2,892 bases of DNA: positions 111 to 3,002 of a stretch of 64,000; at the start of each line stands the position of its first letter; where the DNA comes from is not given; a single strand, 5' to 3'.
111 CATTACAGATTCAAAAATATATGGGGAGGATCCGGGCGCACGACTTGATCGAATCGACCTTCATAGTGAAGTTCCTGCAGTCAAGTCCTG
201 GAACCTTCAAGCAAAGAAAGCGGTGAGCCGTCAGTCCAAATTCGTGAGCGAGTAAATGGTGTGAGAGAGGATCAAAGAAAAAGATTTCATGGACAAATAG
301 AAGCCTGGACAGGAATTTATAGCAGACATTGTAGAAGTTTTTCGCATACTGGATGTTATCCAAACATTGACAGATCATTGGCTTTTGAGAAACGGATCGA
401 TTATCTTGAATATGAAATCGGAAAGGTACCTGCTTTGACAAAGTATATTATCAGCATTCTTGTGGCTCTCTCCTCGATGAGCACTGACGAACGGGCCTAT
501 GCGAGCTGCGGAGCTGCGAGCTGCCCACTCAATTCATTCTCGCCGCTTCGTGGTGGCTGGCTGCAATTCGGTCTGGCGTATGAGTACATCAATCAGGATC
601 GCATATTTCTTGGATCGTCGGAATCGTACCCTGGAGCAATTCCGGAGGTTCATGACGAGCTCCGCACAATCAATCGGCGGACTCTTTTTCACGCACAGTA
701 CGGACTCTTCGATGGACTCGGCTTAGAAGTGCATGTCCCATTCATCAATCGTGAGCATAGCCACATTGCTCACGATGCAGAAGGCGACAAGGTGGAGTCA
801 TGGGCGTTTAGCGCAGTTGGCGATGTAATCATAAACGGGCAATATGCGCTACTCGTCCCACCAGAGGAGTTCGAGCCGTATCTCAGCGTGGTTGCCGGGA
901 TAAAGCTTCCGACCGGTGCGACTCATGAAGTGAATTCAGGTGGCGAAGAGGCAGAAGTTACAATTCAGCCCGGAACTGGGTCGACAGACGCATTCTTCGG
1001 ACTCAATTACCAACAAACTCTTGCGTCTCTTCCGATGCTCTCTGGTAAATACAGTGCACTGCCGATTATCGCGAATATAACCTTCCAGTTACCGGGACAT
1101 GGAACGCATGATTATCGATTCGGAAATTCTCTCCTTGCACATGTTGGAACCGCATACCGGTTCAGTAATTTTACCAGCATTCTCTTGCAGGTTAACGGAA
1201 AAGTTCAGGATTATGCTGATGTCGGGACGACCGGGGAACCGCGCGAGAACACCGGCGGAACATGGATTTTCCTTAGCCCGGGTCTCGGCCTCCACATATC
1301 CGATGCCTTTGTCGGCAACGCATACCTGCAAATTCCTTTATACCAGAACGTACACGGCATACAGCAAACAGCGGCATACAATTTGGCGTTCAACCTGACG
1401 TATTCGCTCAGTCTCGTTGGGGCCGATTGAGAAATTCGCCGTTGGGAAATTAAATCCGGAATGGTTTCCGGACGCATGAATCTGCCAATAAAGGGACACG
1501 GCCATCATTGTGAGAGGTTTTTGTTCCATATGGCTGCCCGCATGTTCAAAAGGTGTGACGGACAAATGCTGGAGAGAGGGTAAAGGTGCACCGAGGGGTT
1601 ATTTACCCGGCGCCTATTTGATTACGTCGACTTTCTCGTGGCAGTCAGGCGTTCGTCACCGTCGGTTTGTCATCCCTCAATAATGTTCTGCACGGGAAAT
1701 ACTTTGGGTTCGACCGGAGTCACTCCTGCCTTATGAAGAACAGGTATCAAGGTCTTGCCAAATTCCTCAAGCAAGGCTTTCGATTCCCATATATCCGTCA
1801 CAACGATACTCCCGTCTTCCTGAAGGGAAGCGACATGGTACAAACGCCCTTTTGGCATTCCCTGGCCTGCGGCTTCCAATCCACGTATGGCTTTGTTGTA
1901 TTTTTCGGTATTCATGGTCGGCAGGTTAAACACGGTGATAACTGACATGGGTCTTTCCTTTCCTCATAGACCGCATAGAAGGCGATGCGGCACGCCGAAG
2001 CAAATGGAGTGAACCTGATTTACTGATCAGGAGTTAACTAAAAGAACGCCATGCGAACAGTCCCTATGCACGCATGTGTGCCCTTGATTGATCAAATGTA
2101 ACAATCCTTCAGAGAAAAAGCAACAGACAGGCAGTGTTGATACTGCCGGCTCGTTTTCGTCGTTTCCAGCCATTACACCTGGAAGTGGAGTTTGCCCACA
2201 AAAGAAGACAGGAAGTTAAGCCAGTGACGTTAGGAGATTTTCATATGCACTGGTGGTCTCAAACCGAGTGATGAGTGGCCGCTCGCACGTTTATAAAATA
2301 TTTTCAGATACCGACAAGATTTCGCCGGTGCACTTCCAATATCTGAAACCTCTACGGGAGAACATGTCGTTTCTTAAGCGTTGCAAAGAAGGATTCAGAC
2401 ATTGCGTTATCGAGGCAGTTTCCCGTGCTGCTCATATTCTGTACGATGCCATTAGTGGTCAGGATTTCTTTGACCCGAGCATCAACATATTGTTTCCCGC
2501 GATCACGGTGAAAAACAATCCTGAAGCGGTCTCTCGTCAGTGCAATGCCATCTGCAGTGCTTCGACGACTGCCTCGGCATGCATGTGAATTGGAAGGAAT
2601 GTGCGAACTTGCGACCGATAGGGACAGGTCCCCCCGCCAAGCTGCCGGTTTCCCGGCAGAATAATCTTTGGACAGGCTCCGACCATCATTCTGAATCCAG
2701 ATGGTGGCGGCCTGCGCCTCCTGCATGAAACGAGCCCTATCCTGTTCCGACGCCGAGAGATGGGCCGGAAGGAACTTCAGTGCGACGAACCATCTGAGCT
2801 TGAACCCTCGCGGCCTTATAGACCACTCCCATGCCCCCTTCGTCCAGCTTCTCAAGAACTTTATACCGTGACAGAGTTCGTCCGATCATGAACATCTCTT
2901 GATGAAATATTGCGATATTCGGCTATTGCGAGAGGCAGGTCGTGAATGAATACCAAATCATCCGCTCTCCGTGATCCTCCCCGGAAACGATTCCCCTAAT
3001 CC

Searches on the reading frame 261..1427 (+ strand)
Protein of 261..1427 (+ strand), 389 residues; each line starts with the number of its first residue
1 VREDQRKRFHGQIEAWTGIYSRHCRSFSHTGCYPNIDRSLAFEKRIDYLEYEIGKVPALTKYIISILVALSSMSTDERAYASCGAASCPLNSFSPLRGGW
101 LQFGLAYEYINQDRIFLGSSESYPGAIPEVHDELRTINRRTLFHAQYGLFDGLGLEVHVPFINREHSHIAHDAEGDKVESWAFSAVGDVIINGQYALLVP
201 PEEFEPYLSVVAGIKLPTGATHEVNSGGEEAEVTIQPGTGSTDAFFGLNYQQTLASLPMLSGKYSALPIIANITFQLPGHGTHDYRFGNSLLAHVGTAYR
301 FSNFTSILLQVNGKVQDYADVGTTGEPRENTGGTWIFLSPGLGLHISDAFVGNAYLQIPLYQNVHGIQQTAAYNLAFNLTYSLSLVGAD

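Call 10: search_protein_families(library=pfam, proteins=[window:261-1427:+], max_evalue=0.001)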
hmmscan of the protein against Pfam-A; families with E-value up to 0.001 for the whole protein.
window:261-1427:+ (389 aa): 0 families

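Call 70: search_protein_families(library=pfam, proteins=[window:390-1427:+], max_evalue=0.01)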
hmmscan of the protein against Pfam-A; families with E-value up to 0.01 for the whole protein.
window:390-1427:+ (346 aa): 0 families

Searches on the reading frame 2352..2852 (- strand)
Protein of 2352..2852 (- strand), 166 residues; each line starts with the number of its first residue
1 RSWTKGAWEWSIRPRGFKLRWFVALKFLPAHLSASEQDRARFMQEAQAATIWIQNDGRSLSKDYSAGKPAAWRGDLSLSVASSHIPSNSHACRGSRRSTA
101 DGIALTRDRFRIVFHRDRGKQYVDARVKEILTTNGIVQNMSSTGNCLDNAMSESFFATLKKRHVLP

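Call 10: search_protein_families(library=pfam, proteins=[window:2352-2852:-], max_evalue=0.001)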
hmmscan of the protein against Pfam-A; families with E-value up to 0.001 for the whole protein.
window:2352-2852:- (166 aa): 1 family
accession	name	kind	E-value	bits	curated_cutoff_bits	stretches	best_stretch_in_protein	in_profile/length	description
PF00665.32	rve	-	0.00011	22.9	32.6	1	111-146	67-102/102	Integrase core domain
